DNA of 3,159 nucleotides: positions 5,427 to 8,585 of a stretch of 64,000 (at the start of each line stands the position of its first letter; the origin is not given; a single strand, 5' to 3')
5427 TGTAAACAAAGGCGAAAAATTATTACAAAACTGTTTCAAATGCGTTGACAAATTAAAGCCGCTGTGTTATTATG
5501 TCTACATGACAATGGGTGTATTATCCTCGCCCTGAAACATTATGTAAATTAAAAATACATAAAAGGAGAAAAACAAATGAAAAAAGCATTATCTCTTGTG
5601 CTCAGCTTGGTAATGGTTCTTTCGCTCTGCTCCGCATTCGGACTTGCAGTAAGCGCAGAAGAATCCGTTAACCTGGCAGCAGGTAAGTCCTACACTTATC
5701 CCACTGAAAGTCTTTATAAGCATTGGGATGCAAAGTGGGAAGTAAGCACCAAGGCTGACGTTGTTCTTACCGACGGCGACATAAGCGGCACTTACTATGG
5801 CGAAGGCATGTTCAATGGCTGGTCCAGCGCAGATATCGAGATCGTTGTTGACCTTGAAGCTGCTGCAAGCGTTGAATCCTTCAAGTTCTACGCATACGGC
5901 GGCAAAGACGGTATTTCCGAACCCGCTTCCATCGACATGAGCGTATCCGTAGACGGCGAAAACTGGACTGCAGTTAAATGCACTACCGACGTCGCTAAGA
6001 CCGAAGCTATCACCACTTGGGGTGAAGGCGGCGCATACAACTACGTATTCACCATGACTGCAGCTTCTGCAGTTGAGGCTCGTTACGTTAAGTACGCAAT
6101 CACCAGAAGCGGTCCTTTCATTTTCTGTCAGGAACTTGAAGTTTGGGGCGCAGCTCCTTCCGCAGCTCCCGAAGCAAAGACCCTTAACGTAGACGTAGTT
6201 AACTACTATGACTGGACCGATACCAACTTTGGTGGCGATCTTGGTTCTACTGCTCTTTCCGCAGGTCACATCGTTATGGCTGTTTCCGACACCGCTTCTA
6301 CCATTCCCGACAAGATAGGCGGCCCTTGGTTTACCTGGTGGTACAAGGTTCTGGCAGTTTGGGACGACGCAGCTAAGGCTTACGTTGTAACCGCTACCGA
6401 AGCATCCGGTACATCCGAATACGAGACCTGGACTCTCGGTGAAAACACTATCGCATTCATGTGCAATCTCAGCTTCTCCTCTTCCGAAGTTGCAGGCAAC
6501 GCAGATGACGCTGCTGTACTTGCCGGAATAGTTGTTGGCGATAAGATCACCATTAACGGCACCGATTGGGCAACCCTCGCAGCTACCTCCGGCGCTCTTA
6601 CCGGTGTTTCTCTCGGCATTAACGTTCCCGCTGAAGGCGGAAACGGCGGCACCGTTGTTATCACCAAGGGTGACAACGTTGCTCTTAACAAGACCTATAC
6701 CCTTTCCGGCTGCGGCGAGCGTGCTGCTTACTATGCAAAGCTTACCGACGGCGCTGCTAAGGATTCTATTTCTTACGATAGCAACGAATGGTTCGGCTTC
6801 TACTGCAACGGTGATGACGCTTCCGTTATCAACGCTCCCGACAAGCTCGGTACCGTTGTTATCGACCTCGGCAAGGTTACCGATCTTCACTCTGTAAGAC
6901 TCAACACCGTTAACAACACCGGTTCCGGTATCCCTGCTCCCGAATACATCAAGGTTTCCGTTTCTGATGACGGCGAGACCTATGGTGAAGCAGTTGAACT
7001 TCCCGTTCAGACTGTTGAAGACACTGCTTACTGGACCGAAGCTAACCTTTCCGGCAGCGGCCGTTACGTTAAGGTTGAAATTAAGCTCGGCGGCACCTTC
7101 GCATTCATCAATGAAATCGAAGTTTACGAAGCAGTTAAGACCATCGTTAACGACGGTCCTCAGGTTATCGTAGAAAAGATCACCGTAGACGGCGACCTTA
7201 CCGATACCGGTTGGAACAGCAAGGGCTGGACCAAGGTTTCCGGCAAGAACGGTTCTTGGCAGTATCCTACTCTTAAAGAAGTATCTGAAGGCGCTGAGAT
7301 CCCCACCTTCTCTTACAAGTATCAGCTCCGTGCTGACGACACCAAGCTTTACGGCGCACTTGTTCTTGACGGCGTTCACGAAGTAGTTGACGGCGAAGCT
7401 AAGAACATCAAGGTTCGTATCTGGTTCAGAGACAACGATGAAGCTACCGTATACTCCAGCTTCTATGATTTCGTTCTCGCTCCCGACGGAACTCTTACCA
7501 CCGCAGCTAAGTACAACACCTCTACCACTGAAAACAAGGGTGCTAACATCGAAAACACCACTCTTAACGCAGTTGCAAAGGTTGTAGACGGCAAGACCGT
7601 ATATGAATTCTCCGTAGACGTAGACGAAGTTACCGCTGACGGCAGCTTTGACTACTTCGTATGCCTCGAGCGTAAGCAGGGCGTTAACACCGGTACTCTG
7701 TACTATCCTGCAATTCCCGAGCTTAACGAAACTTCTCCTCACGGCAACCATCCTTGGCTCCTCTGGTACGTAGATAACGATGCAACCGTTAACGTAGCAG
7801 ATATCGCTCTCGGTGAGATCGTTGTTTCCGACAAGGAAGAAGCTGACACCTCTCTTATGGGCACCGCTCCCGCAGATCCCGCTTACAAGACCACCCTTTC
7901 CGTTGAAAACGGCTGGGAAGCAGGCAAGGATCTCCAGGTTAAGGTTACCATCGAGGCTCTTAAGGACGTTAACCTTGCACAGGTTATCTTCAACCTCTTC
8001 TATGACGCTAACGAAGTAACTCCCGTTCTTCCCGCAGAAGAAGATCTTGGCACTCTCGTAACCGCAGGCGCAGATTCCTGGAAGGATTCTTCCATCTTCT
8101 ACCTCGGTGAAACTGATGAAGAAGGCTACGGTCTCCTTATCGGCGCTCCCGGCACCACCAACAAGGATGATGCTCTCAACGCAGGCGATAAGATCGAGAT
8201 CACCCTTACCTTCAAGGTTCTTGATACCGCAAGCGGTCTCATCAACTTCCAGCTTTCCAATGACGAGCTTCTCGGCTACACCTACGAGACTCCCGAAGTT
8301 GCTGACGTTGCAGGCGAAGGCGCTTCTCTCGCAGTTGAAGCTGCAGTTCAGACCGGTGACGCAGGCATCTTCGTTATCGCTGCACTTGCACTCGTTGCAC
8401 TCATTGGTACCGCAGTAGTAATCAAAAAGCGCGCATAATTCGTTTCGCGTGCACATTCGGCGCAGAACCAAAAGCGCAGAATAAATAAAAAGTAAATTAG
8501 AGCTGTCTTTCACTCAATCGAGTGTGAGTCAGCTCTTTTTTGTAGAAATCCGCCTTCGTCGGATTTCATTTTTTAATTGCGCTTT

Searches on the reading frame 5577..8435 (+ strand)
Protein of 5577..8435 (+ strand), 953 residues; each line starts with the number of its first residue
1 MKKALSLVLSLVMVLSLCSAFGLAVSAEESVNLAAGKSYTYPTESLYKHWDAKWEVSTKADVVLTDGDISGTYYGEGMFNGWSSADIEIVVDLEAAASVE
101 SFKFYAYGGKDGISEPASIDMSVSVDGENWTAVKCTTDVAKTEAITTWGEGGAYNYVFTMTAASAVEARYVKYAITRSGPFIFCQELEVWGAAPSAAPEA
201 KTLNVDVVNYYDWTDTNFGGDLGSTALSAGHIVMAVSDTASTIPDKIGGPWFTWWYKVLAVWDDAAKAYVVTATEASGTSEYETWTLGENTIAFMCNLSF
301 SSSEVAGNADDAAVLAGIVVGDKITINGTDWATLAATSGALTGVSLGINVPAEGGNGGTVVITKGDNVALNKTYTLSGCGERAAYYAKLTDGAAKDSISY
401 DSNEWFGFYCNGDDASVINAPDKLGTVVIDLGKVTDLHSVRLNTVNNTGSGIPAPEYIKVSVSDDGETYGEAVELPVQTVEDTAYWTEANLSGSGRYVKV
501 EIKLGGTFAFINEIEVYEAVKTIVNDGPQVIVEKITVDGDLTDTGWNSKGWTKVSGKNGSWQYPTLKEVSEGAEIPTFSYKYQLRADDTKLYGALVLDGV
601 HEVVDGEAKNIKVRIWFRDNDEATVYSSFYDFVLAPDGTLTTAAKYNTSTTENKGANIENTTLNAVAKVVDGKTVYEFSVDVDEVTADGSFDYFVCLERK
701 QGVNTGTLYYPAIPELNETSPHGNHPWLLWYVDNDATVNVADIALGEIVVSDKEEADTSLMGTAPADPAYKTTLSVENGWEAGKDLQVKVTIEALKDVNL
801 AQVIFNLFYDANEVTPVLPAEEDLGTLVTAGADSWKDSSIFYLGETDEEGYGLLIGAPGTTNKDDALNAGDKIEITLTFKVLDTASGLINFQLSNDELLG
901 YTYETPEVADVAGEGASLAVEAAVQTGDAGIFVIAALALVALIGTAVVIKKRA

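Call 73: search_protein_families(library=pfam, proteins=[window:5577-8435:+], max_evalue=0.00001)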
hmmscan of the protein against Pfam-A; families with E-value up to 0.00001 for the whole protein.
window:5577-8435:+ (953 aa): 2 families
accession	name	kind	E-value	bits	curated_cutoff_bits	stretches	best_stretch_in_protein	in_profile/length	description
PF00754.31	F5_F8_type_C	-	5.1e-13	49.7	28.2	1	66-177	19-114/127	F5/8 type C domain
PF22633.2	F5_F8_type_C_2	-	1.8e-06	28.9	27.8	0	65-146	3-80/91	NedA-like, galactose-binding domain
